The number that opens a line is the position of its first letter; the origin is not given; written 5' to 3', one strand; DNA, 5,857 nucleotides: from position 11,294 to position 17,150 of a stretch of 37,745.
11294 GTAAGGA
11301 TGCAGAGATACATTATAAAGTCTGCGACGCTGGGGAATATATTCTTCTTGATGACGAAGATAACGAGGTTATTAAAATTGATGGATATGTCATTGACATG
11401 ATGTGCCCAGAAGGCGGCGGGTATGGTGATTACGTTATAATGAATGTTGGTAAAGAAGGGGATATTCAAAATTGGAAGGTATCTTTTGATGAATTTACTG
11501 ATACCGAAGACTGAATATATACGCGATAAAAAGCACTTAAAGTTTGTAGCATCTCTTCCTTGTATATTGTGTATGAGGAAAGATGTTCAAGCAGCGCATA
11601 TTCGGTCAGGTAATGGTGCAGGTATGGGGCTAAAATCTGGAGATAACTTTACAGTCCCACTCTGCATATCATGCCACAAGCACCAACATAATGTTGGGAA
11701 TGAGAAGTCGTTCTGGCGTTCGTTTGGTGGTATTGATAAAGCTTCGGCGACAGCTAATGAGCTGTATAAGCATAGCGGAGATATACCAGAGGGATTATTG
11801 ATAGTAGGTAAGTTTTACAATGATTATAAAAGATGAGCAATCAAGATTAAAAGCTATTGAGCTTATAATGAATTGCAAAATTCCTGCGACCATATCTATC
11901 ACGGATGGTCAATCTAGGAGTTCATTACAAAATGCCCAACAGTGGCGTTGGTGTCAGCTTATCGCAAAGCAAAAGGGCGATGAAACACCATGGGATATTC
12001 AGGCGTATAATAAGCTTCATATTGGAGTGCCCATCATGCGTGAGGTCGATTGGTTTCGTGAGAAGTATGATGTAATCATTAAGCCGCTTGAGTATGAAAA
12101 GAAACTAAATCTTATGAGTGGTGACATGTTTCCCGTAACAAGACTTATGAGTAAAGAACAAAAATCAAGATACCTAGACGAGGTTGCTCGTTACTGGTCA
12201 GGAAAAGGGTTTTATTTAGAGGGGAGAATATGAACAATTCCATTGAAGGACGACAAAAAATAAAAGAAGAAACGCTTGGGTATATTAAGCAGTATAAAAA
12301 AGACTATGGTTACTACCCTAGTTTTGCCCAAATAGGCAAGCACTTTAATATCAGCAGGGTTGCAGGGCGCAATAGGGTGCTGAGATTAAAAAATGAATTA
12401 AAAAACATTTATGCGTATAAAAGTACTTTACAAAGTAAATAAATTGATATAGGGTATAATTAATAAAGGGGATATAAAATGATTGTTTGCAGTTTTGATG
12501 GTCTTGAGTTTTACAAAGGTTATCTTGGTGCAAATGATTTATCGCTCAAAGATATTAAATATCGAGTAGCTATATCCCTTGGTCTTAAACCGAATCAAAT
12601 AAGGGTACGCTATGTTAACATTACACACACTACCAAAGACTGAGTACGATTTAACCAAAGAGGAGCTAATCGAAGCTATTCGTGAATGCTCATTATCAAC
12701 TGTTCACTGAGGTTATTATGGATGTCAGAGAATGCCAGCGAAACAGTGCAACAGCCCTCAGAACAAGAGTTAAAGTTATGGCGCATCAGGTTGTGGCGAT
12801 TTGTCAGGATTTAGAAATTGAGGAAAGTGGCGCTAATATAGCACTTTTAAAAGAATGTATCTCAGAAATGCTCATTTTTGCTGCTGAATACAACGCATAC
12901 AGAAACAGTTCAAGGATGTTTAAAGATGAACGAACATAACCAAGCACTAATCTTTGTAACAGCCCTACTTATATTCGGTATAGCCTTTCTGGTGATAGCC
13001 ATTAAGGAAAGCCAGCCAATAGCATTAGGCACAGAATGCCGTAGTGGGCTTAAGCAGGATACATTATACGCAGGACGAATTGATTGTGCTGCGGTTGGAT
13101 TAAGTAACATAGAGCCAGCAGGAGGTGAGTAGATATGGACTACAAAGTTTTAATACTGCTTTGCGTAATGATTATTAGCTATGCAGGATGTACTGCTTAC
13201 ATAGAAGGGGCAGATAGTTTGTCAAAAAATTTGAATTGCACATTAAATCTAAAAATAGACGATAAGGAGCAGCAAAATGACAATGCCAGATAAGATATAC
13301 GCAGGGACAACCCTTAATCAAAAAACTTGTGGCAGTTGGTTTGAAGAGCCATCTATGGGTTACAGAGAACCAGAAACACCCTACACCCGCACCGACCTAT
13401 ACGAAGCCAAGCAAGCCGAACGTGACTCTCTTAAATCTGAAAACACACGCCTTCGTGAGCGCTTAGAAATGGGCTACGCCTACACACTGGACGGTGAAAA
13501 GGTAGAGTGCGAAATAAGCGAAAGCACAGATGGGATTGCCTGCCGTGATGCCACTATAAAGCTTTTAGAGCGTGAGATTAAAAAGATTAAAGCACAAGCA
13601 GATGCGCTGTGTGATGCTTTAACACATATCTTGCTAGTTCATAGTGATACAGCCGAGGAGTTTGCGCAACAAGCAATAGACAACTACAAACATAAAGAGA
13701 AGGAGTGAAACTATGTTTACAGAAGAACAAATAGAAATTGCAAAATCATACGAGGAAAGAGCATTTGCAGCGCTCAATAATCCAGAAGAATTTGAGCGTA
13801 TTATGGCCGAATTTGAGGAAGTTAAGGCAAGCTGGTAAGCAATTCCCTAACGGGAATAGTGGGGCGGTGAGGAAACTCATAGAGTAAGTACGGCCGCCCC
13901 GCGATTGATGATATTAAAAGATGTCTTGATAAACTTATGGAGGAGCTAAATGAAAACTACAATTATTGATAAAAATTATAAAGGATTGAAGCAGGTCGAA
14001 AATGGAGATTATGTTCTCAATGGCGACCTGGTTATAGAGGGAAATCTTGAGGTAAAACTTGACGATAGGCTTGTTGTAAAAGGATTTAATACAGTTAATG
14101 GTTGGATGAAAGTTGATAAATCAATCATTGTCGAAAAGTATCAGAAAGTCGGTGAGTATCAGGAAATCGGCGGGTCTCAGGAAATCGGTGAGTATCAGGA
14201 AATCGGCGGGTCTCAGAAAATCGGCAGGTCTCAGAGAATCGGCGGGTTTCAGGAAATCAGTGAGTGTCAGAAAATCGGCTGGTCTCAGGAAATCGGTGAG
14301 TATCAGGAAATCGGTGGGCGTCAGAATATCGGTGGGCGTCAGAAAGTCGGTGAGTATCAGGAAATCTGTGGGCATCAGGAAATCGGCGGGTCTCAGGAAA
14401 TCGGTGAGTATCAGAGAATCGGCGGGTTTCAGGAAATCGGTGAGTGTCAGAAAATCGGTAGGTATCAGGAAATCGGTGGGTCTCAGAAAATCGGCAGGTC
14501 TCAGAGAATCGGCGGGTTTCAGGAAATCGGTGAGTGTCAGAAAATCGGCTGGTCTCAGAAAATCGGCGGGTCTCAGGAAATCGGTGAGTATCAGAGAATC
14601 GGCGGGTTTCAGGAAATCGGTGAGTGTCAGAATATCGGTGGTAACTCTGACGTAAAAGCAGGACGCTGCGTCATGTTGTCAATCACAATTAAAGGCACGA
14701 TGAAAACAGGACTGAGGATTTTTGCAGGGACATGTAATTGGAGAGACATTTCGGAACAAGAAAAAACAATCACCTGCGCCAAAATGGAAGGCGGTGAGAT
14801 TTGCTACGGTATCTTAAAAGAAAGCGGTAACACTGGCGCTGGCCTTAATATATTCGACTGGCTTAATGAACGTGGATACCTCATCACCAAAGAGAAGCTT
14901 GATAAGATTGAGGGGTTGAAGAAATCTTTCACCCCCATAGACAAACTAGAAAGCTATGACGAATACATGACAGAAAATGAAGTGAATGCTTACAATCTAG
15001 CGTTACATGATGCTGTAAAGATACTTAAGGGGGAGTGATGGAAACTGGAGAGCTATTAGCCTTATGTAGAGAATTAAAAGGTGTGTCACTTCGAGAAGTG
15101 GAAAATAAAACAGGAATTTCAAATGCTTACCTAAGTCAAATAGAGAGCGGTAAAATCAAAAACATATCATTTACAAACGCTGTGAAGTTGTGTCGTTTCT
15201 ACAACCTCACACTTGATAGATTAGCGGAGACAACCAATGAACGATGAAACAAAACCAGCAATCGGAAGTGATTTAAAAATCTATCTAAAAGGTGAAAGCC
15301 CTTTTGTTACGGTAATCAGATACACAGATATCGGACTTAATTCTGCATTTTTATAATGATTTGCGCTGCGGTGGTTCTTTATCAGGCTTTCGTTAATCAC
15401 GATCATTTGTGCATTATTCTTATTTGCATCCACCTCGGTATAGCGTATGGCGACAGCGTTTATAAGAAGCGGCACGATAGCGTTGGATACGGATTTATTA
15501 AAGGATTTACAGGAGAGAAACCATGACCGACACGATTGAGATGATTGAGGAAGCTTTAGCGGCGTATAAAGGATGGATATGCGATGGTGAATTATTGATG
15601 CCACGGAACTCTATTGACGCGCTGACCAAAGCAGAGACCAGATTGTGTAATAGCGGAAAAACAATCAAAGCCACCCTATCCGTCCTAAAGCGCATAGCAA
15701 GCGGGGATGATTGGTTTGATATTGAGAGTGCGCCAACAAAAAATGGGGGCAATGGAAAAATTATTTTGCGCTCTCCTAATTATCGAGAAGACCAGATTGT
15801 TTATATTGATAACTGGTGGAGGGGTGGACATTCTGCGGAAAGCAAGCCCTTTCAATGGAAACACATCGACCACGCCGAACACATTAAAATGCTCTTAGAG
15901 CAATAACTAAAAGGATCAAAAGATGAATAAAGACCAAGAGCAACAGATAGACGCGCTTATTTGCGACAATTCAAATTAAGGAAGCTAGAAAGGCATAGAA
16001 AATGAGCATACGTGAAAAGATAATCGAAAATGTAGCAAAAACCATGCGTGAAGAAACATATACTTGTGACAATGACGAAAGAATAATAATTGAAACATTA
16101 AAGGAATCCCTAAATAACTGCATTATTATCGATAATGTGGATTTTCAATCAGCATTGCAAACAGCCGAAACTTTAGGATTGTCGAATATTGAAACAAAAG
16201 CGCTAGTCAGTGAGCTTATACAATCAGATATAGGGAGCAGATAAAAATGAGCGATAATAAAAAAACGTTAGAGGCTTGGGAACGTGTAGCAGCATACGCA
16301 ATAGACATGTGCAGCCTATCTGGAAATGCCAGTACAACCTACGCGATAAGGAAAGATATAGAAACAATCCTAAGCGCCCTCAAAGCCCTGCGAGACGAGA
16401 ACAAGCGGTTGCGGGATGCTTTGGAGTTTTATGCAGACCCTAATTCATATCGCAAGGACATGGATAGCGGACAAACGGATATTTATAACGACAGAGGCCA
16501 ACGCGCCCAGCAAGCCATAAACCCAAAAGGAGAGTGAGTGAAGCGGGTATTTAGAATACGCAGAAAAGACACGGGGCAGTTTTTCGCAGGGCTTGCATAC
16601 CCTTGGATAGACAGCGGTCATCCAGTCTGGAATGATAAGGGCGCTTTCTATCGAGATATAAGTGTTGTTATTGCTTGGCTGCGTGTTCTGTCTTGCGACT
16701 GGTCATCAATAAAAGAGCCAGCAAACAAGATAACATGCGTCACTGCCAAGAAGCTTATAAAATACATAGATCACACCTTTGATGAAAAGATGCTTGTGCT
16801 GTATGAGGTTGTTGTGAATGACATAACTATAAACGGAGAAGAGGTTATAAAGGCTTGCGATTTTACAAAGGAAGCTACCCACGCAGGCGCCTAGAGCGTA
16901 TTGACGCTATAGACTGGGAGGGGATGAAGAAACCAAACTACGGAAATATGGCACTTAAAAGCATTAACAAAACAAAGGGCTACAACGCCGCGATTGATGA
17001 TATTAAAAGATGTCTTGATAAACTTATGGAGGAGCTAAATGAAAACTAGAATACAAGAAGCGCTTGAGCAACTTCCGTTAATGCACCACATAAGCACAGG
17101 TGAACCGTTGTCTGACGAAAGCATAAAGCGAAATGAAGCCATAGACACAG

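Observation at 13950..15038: Protein built from 27 consecutive G-x-x-Q-x-I hexads encoded by near-perfect 18-bp tandem repeats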

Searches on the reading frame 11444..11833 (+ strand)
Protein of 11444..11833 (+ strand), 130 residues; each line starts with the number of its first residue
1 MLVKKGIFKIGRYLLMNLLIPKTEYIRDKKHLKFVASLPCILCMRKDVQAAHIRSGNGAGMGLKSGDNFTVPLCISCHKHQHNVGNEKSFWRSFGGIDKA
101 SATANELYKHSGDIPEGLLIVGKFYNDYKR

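Call 40: search_protein_families(library=phrogs, proteins=[window:11444-11833:+], max_evalue=0.001)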
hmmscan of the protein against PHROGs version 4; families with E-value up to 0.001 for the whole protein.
window:11444-11833:+ (130 aa): 4 families
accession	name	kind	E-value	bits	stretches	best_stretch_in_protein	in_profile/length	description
phrog_131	-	DNA, RNA and nucleotide metabolism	1.1e-14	55.6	1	14-79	17-89/131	HNH endonuclease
phrog_1588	-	unknown function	2.5e-13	51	1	27-111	26-116/132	-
phrog_96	-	DNA, RNA and nucleotide metabolism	1.8e-12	48.3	1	18-83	239-304/334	HNH endonuclease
phrog_18962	-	unknown function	1.1e-10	42.5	1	20-77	45-102/166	-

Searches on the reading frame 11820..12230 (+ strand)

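Call 40: search_protein_families(library=phrogs, proteins=[window:11820-12230:+], max_evalue=0.001)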
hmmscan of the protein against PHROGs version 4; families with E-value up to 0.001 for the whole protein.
window:11820-12230:+ (137 aa): 1 family
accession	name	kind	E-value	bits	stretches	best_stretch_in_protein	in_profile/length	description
phrog_7283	-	DNA, RNA and nucleotide metabolism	1.7e-23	84.3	1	24-134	31-148/156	NinB/ Orf homologous recombination mediator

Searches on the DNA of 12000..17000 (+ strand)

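Call 6: search_dna_similar(query=window:12000-17000:+, collection=phages, mode=near)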
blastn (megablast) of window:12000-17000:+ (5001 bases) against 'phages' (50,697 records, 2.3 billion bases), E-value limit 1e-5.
No match.
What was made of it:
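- Tried and rejected: Megablast of 12000-17000 against GenBank phages found no match (call 6).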

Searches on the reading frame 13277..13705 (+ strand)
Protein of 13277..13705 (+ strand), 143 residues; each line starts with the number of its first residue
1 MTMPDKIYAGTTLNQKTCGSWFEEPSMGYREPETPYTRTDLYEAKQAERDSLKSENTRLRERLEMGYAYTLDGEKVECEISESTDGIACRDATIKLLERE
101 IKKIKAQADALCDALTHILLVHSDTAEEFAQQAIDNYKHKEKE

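Call 40: search_protein_families(library=phrogs, proteins=[window:13277-13705:+], max_evalue=0.001)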
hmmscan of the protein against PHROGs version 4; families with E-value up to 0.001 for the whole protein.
window:13277-13705:+ (143 aa): 0 families

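Call 60: find_related_loci(query=window:13277-13705:+, collection=viral_contigs, flank=6000)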
Query window:13277-13705:+ (143 aa) in viral_contigs; peptide patterns used: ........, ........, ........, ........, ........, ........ (x = any residue, [..] = any of these).
36 stretches matched a pattern; 1 encode a relative of the query (tblastn E <= 1e-3); 1 distinct loci.
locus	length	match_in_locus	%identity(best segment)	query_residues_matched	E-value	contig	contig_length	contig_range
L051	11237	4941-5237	67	51-143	5e-37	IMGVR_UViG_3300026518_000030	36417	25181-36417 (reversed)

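Call 83: search_protein_families(library=padloc, proteins=[window:13277-13705:+], max_evalue=0.01)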
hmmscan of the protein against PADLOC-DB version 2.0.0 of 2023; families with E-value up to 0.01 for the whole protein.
window:13277-13705:+ (143 aa): 0 families

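Call 84: search_protein_families(library=pfam, proteins=[window:13277-13705:+, L051:5430-5807:+], max_evalue=0.01)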
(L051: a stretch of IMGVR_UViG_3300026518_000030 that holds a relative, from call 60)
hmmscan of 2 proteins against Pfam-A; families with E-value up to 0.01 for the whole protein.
window:13277-13705:+ (143 aa): 0 families

L051:5430-5807:+ (126 aa): 0 families
